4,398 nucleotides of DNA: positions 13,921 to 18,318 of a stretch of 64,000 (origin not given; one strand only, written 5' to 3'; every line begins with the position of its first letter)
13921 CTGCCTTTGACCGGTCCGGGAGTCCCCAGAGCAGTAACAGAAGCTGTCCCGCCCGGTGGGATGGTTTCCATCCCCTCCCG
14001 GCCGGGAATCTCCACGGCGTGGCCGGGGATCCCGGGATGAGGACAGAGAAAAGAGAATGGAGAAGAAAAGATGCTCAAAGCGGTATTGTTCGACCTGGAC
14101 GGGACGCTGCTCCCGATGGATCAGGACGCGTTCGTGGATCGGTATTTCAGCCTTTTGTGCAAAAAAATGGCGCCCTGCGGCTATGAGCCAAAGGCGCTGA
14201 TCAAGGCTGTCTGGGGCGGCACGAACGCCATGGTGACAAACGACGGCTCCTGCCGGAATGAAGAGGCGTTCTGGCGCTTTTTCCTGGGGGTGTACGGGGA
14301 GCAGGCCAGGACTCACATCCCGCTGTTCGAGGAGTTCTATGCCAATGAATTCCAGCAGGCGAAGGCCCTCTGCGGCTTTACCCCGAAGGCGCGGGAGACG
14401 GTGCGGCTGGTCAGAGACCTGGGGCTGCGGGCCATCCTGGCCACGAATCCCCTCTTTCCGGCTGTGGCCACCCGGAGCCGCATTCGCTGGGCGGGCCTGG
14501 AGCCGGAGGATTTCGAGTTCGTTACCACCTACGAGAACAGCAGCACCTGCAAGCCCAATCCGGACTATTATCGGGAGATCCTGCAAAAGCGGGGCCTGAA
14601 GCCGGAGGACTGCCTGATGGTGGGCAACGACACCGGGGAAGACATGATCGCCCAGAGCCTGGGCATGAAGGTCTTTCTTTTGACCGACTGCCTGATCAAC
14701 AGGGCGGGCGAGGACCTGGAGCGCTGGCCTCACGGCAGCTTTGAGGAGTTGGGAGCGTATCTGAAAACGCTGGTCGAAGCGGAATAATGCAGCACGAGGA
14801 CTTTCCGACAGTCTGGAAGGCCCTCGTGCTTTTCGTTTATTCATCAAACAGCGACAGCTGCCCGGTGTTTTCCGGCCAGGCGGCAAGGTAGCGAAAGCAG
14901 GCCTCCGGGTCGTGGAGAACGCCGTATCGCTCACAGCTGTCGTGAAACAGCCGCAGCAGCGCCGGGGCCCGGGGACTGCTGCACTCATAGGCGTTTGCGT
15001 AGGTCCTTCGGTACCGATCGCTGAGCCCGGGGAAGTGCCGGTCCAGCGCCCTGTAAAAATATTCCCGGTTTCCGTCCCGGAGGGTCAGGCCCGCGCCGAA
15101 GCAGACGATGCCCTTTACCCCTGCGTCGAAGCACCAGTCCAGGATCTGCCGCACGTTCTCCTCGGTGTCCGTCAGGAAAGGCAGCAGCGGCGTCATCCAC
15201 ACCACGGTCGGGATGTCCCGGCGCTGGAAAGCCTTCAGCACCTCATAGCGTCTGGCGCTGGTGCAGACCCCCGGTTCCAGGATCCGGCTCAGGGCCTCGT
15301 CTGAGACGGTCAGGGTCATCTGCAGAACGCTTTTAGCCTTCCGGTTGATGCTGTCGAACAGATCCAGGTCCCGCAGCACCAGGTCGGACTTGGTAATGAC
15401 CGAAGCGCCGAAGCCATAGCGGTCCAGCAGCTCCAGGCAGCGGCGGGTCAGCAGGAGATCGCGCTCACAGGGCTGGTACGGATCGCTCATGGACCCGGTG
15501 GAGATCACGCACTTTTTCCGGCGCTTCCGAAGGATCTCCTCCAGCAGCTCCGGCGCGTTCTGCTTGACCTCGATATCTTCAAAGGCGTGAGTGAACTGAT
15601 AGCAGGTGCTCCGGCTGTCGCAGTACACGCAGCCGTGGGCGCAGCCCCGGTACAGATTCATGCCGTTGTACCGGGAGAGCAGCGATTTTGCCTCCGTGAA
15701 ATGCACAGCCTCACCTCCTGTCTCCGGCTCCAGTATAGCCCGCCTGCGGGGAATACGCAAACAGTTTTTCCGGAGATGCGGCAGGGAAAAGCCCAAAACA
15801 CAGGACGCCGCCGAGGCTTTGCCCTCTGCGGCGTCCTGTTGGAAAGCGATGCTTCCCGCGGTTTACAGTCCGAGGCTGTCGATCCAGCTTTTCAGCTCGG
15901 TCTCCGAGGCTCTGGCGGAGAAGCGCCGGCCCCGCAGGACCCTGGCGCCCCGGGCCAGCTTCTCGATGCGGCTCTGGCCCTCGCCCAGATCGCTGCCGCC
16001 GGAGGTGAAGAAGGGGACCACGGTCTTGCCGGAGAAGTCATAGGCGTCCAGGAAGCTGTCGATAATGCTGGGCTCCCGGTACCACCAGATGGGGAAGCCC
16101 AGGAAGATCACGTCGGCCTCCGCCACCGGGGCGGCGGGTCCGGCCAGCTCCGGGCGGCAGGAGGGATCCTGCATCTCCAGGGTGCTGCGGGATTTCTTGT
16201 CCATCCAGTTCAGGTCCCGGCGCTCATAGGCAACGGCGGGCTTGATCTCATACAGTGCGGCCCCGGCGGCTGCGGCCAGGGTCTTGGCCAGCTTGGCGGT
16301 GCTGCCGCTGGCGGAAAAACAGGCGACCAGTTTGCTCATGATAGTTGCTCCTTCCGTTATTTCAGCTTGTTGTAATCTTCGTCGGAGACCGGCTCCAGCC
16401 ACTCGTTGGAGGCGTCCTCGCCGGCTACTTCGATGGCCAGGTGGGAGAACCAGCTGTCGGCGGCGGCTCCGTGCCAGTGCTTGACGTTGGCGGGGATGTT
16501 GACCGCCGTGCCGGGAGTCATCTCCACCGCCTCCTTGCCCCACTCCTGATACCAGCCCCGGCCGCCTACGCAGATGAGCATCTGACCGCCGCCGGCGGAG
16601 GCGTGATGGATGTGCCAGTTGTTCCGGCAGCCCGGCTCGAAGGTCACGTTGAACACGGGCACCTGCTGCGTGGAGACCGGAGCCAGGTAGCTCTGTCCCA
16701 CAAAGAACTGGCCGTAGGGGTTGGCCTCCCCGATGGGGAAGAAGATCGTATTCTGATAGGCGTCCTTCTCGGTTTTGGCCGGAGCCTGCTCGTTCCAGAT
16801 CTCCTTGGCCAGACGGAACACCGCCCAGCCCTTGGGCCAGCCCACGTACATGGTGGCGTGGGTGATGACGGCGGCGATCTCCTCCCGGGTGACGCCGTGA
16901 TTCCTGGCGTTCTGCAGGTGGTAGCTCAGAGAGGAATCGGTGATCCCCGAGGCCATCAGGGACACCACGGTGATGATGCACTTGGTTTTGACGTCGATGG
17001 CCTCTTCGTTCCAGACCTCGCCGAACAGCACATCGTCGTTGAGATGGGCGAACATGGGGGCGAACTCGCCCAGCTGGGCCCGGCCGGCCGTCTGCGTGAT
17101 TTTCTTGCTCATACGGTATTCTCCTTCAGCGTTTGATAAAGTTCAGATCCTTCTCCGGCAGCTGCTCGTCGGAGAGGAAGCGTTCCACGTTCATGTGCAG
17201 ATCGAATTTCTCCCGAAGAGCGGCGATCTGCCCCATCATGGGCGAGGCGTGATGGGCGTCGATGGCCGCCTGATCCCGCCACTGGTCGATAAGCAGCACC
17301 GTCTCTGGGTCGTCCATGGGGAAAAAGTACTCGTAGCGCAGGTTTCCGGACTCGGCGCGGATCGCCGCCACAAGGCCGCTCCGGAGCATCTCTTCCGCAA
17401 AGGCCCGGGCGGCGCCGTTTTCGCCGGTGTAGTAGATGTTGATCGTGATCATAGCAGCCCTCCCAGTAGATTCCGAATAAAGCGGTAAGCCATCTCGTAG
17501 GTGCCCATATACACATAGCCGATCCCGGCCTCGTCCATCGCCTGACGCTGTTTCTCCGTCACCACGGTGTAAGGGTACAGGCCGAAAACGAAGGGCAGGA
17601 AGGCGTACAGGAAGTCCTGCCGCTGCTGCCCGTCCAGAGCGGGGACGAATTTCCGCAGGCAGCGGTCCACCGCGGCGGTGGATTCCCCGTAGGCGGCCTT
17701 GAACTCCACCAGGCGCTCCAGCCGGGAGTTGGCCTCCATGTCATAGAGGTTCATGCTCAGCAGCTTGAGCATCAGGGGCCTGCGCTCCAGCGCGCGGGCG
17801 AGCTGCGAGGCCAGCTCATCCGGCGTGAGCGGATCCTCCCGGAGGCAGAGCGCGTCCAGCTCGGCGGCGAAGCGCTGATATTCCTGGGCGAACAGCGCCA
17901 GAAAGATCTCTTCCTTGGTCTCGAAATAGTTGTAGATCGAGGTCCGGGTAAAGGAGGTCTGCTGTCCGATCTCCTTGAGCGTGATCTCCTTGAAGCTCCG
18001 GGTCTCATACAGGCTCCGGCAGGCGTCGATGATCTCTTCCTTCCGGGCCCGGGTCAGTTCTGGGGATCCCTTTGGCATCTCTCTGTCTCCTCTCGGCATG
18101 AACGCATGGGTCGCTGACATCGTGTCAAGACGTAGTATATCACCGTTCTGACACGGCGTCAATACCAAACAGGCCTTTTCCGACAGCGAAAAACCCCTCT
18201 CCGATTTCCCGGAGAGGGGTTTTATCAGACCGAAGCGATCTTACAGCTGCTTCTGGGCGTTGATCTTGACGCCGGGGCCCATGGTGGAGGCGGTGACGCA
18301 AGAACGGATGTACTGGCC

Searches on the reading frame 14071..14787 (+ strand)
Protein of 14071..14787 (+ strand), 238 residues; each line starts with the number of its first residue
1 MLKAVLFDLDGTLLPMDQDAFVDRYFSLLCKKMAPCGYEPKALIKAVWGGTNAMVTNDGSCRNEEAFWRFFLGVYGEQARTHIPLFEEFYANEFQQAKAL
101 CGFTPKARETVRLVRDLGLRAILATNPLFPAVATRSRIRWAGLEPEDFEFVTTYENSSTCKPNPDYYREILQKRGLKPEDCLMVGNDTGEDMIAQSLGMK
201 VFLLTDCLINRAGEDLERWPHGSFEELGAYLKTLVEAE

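Call 19: search_protein_families(library=ncbifam, proteins=[window:14071-14787:+], max_evalue=0.00001)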
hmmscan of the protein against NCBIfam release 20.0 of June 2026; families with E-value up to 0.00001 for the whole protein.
window:14071-14787:+ (238 aa): 15 families
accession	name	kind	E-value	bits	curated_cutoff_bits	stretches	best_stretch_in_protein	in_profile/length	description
TIGR02253.1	CTE7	subfamily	1.9e-15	57.3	169.75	1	1-210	1-200/221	TIGR02253 family HAD-type hydrolase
NF009695.0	PRK13222.1-2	equivalog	4.3e-09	36.2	225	1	2-205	6-194/226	phosphoglycolate phosphatase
TIGR01509.1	HAD-SF-IA-v3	subfamily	9.2e-09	35.6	29.4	0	146-201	97-151/154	HAD-IA family hydrolase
NF009804.0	PRK13288.1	equivalog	3.6e-08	33.2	218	0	140-194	118-170/215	pyrophosphatase PpaX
TIGR01662.1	HAD-SF-IIIA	subfamily_domain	5e-08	33.1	44.6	0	102-205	25-139/141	HAD-IIIA family hydrolase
TIGR02247.1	HAD-1A3-hyp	subfamily_domain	1.3e-07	31.6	125.4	1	2-206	2-197/211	epoxide hydrolase N-terminal domain-like phosphatase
TIGR01449.2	PGP_bact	equivalog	2.3e-07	30.6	180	1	5-208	1-188/213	phosphoglycolate phosphatase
NF008610.0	PRK11587.1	equivalog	5.9e-07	29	282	1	3-186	4-163/219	sugar phosphatase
TIGR01428.1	HAD_type_II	equivalog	1e-06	28.9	125.4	0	138-214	125-195/197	haloacid dehalogenase type II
TIGR01549.1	HAD-SF-IA-v1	subfamily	1.6e-06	28.6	23.3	0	142-194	95-144/149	HAD-IA family hydrolase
TIGR01458.1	HAD-SF-IIA-hyp3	hypoth_equivalog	1.6e-06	27.7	175.95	1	148-203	166-222/257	TIGR01458 family HAD-type hydrolase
TIGR02254.1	YjjG_YfnB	equivalog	2.9e-06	26.9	159.9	0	3-204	2-196/223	YjjG family noncanonical pyrimidine nucleotidase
TIGR01993.1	Pyr-5-nucltdase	equivalog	4.3e-06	26.6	142.9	0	111-202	90-181/183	pyrimidine 5'-nucleotidase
NF009697.0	PRK13222.1-4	equivalog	4.7e-06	26.1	327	0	2-204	7-193/232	phosphoglycolate phosphatase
TIGR02252.1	DREG-2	subfamily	5.7e-06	26.2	155.2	0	138-202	138-202/203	HAD hydrolase, REG-2-like, family IA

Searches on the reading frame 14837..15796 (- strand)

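Call 19: search_protein_families(library=ncbifam, proteins=[window:14837-15796:-], max_evalue=0.00001)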
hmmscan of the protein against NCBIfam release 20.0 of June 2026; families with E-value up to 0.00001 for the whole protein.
window:14837-15796:- (319 aa): 4 families
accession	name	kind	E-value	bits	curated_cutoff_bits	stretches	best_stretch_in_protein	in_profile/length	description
NF038135.1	rSAM_Rv2578c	equivalog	5e-44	150.6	430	1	19-290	28-313/317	Rv2578c family radical SAM protein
NF033668.1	rSAM_PA0069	hypoth_equivalog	2.2e-43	148.6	360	1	44-230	59-249/348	PA0069 family radical SAM protein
NF038136.1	rSAM_Rv_intein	exception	8.1e-41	140.5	700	1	75-269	356-550/574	intein-containing Rv2578c family radical SAM protein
TIGR04470.1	rSAM_mob_pairB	equivalog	4.2e-19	69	410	1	45-266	21-230/285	radical SAM mobile pair protein B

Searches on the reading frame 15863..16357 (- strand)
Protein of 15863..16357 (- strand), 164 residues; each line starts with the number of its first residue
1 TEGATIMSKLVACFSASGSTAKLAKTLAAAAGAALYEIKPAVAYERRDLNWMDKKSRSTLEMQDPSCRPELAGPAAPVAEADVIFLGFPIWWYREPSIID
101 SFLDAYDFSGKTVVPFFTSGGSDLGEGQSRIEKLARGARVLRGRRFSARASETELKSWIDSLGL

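Call 19: search_protein_families(library=ncbifam, proteins=[window:15863-16357:-], max_evalue=0.00001)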
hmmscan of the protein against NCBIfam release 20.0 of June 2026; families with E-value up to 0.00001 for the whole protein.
window:15863-16357:- (164 aa): 3 families
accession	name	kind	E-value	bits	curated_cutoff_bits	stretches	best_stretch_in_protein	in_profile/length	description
NF005501.0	PRK07116.1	subfamily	4.2e-58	195.3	198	1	8-163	5-160/161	flavodoxin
NF005389.0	PRK06934.1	equivalog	1.1e-22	80.4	172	1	9-142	62-191/221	flavodoxin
NF038196.1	ferrodoxin_EFR1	subfamily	8.1e-06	26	75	0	78-136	38-96/242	EFR1 family ferrodoxin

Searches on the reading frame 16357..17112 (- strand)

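Call 19: search_protein_families(library=ncbifam, proteins=[window:16357-17112:-], max_evalue=0.00001)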
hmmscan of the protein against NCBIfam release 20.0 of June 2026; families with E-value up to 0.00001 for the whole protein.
window:16357-17112:- (251 aa): 3 families
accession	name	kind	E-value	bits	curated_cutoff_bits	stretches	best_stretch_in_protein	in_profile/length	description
NF049940.1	MandnitrLy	equivalog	8.3e-32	109.7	140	1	136-249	16-130/130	(R)-mandelonitrile lyase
TIGR02425.1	decarb_PcaC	equivalog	4.9e-15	55.8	155.7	1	15-109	29-122/123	4-carboxymuconolactone decarboxylase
NF051488.1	bifunc_PcaDC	exception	7.7e-15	54.9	390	1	12-107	280-374/375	bifunctional 3-oxoadipate enol-lactonase/4-carboxymuconolactone decarboxylase PcaDC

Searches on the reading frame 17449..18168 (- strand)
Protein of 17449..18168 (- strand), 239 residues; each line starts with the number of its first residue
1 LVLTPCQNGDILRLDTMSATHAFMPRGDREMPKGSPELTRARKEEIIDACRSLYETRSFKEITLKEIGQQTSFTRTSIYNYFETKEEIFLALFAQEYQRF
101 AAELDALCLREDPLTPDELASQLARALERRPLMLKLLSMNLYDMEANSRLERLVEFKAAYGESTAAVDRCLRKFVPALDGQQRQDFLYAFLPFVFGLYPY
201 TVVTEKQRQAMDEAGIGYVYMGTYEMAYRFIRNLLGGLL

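Call 19: search_protein_families(library=ncbifam, proteins=[window:17449-18168:-], max_evalue=0.00001)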
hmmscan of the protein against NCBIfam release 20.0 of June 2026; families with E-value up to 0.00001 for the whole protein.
window:17449-18168:- (239 aa): 1 family
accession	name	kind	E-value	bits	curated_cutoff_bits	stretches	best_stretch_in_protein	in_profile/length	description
NF051852.1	efflux_TF_MtrR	exception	4.5e-08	33.1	280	1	43-128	12-97/205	multidrug efflux system transcriptional repressor MtrR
